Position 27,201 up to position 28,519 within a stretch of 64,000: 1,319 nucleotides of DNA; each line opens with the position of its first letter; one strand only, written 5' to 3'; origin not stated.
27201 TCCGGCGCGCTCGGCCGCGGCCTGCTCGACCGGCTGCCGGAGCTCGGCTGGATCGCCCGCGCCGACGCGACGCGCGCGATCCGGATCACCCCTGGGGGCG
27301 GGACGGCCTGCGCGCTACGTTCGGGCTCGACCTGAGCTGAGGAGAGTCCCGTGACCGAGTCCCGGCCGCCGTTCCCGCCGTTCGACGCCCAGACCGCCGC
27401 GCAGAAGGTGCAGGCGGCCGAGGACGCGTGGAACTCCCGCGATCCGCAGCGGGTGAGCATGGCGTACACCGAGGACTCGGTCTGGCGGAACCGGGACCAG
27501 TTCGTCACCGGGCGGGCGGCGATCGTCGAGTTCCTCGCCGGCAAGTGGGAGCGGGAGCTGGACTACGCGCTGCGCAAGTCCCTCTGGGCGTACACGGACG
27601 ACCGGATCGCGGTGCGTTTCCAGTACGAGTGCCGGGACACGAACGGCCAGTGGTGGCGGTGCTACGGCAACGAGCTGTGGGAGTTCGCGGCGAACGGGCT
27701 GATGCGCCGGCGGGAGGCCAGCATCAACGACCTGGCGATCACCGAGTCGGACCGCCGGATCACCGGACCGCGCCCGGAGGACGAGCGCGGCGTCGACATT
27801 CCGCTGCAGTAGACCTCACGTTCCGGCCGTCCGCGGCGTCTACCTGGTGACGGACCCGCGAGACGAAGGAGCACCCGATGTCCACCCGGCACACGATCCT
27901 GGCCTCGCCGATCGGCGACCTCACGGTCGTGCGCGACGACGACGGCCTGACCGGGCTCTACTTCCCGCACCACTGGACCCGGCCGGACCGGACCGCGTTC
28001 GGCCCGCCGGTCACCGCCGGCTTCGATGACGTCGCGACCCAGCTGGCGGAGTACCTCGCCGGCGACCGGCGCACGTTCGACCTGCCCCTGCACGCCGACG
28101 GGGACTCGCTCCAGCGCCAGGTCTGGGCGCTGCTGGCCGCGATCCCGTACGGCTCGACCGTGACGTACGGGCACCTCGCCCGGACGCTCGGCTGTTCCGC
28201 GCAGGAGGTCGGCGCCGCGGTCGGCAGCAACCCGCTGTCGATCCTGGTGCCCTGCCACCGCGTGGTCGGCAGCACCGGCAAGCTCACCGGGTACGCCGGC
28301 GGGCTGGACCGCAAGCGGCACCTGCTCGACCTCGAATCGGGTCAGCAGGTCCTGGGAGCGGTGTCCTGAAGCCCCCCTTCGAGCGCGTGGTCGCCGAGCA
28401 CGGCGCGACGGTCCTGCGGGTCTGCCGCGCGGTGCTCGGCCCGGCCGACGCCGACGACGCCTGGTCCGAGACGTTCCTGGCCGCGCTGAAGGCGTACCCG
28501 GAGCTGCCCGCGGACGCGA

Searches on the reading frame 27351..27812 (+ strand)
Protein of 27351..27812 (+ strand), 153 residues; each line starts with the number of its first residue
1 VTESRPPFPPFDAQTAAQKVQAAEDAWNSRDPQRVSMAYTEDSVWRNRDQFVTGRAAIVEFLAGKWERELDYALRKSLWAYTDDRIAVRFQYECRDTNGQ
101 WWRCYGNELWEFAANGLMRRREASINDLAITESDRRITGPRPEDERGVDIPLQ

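Call 15: search_protein_families(library=pfam, proteins=[window:27351-27812:+], max_evalue=0.001)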
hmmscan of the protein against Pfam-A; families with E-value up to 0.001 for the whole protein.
window:27351-27812:+ (153 aa): 3 families
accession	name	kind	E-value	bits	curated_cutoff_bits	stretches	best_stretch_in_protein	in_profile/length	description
PF07080.17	DUF1348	-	1.4e-64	216.3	22.1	1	9-137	1-129/130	Protein of unknown function (DUF1348)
PF12680.13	SnoaL_2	-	3e-10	41.1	27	1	21-119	2-100/102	SnoaL-like domain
PF14534.12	DUF4440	-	3.4e-06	27.9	25.2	1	20-97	5-82/107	Domain of unknown function (DUF4440)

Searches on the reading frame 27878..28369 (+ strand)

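Call 15: search_protein_families(library=pfam, proteins=[window:27878-28369:+], max_evalue=0.001)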
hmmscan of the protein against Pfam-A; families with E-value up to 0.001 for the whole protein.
window:27878-28369:+ (163 aa): 2 families
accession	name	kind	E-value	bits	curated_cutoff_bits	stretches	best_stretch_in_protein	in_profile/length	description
PF01035.26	DNA_binding_1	-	9.3e-31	105.9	27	1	78-154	2-80/81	6-O-methylguanine DNA methyltransferase, DNA binding domain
PF02870.21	Methyltransf_1N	-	1.3e-09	38.9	21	1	4-72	2-70/71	6-O-methylguanine DNA methyltransferase, ribonuclease-like domain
